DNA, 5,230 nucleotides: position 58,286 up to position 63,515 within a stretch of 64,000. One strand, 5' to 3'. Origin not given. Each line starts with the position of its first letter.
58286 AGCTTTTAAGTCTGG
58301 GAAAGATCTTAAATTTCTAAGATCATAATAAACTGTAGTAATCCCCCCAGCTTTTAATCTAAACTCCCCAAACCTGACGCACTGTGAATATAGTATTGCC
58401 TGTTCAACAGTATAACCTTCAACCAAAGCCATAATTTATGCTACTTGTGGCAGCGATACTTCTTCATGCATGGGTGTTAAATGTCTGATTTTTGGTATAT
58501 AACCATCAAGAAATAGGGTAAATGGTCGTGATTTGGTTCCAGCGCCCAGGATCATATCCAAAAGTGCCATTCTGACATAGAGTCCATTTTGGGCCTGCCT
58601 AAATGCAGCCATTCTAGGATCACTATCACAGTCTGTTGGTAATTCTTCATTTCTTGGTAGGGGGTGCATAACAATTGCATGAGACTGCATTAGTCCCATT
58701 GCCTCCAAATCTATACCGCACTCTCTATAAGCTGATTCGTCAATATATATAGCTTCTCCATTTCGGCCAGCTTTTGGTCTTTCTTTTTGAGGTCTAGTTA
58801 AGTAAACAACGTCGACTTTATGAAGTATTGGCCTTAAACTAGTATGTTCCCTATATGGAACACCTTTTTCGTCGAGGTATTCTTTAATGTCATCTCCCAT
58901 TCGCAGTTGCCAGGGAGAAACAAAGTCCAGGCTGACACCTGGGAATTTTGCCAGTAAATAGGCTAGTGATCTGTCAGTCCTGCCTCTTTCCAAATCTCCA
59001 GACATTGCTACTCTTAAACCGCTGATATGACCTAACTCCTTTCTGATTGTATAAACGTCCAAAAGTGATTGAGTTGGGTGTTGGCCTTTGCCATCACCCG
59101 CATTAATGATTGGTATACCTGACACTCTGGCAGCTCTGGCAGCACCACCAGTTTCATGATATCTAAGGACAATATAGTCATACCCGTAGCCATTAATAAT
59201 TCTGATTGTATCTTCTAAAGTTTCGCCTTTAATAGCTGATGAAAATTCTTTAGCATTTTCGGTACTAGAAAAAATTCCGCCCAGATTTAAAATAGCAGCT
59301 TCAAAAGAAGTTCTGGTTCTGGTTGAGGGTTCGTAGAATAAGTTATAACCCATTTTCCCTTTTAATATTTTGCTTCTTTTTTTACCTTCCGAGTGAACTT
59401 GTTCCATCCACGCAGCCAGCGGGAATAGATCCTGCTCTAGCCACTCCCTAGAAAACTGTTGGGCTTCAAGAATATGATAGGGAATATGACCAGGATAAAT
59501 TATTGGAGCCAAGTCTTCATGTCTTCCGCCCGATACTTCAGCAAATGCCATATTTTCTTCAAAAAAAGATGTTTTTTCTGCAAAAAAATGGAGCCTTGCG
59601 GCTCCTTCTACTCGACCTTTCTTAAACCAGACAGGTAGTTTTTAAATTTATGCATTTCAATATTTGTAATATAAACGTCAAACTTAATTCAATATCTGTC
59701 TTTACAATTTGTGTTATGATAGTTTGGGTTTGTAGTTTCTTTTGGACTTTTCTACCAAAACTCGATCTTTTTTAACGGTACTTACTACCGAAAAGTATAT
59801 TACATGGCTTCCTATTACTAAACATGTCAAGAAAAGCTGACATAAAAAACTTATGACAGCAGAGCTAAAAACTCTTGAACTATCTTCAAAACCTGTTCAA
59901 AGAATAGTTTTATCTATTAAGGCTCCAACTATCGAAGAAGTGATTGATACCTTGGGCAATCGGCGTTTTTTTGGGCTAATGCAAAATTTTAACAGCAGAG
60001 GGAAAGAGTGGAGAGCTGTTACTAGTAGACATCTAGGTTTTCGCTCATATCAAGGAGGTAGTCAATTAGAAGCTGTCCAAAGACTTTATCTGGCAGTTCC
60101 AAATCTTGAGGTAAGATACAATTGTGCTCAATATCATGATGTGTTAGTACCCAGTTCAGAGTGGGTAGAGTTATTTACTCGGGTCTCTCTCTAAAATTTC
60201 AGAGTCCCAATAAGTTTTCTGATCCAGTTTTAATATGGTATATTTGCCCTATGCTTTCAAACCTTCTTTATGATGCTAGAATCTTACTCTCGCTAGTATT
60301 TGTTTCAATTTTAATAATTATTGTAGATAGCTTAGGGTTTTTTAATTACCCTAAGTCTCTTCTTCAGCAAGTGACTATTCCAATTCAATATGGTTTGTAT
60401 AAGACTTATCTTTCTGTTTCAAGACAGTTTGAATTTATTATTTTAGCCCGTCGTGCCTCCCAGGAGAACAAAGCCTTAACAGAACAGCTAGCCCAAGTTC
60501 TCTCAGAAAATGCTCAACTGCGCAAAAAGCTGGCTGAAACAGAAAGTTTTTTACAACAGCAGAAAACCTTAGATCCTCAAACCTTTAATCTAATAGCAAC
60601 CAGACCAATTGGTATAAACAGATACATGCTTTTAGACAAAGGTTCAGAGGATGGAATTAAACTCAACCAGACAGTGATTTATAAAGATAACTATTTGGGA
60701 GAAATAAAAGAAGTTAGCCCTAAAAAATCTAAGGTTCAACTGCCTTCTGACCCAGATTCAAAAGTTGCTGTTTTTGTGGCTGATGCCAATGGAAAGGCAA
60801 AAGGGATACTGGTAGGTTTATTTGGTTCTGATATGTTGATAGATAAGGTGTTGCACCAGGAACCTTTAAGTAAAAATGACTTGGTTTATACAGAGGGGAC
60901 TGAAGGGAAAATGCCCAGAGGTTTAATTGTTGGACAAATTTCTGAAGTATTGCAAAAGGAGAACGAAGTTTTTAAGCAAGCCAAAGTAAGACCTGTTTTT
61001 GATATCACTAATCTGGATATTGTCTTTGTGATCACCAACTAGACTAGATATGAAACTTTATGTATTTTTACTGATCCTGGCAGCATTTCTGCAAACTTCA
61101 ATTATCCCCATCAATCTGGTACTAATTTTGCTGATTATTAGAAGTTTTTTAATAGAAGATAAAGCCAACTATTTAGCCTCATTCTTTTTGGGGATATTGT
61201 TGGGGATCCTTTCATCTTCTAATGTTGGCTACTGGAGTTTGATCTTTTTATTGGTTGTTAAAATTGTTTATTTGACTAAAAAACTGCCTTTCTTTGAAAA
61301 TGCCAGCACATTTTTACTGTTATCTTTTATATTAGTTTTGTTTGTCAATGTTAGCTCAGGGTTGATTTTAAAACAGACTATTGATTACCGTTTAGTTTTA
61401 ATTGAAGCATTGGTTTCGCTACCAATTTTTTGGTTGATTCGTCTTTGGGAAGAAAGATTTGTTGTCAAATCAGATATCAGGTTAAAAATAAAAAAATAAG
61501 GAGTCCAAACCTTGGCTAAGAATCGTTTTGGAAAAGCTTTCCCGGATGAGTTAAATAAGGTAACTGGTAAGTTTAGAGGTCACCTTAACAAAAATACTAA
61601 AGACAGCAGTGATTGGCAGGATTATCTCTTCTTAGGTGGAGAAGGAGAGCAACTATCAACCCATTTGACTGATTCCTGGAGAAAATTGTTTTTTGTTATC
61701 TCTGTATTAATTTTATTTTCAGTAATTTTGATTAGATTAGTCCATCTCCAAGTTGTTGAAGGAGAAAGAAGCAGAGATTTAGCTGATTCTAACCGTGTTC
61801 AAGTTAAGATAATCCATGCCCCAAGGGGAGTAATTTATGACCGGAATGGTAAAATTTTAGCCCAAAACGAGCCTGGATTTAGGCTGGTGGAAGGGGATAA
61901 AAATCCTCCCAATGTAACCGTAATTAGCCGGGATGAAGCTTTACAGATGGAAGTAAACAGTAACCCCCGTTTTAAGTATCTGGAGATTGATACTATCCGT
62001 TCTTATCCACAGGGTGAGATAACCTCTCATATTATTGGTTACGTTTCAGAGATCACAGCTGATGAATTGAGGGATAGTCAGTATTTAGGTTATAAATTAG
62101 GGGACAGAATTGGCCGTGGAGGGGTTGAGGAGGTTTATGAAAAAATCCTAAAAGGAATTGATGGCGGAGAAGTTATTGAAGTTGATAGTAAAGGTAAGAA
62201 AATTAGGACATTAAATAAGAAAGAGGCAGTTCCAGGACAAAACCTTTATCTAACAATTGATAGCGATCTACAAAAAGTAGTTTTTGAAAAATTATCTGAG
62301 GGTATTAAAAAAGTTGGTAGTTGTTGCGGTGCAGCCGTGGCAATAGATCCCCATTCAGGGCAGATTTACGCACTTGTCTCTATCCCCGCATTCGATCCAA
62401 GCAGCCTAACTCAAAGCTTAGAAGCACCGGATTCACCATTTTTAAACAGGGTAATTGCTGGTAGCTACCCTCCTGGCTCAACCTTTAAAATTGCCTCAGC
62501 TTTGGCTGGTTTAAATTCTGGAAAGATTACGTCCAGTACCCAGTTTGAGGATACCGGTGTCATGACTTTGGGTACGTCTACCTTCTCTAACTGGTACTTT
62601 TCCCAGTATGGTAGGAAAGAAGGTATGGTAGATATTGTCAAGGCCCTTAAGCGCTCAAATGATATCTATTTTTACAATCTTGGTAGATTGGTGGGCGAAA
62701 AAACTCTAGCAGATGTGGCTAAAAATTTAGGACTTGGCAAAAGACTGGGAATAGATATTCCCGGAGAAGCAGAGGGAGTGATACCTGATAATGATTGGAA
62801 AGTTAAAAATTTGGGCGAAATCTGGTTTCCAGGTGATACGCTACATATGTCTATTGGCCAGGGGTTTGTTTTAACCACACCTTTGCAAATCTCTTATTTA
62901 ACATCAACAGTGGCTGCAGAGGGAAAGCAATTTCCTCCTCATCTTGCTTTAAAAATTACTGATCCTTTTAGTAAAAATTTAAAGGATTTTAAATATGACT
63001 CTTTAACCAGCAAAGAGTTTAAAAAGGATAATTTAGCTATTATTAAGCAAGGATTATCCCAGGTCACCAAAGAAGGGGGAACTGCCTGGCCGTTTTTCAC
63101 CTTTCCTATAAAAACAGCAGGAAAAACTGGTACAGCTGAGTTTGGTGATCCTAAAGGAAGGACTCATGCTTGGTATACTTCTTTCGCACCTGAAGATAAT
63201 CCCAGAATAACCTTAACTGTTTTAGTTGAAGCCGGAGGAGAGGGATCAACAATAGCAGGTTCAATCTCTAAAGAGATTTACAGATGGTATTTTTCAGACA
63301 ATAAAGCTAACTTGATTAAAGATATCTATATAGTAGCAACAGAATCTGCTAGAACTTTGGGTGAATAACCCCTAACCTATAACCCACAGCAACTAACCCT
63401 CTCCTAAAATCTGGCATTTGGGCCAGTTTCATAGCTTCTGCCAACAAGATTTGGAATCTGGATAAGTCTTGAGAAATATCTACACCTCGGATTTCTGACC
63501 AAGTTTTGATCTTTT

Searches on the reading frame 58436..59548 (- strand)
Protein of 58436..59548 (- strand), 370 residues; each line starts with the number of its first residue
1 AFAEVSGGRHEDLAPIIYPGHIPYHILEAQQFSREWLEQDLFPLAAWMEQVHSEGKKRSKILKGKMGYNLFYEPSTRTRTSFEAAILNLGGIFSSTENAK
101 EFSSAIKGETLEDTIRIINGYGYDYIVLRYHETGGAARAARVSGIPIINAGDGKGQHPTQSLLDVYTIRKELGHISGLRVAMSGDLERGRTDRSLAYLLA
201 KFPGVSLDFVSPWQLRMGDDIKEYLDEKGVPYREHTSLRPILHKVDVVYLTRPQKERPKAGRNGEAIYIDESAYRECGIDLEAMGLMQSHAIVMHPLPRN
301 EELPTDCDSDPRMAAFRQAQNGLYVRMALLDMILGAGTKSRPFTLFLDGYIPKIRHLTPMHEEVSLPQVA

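Call 51: search_protein_families(library=pfam, proteins=[window:58436-59548:-], max_evalue=0.0001)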
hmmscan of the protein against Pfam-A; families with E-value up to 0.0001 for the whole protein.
window:58436-59548:- (370 aa): 2 families
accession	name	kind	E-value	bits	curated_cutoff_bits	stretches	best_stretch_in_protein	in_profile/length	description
PF02729.26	OTCace_N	-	7.1e-39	133.7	29.9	1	25-169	2-147/148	Aspartate/ornithine carbamoyltransferase, carbamoyl-P binding domain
PF00185.30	OTCace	-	4.4e-23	82.5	29.4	1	177-332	2-156/157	Aspartate/ornithine carbamoyltransferase, Asp/Orn binding domain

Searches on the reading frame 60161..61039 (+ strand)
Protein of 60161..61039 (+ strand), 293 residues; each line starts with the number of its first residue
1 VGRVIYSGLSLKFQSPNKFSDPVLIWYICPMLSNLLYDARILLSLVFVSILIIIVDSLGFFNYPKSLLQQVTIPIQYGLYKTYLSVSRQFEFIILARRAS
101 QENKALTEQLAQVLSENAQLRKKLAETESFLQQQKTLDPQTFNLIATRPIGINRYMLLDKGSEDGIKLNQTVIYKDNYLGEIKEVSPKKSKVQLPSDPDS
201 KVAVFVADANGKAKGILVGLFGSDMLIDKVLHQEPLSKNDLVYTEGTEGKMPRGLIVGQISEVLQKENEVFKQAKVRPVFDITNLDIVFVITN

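Call 51: search_protein_families(library=pfam, proteins=[window:60161-61039:+], max_evalue=0.0001)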
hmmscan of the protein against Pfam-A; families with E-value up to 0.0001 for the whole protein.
window:60161-61039:+ (293 aa): 1 family
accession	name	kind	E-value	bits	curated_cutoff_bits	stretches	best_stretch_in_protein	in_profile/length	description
PF04085.20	MreC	-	6.2e-31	107.6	28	1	145-292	2-147/147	Rod shape-determining protein MreC, barrel core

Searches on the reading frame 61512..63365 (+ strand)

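Call 51: search_protein_families(library=pfam, proteins=[window:61512-63365:+], max_evalue=0.0001)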
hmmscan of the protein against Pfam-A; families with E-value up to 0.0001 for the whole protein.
window:61512-63365:+ (618 aa): 2 families
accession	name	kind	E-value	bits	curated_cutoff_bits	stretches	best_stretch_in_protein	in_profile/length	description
PF00905.27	Transpeptidase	-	1.5e-59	202.1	22.1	1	273-590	1-298/299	Penicillin binding protein transpeptidase domain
PF03717.20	PBP_dimer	-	1.2e-29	104.5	24.4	2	157-234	102-179/180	Penicillin-binding Protein dimerisation domain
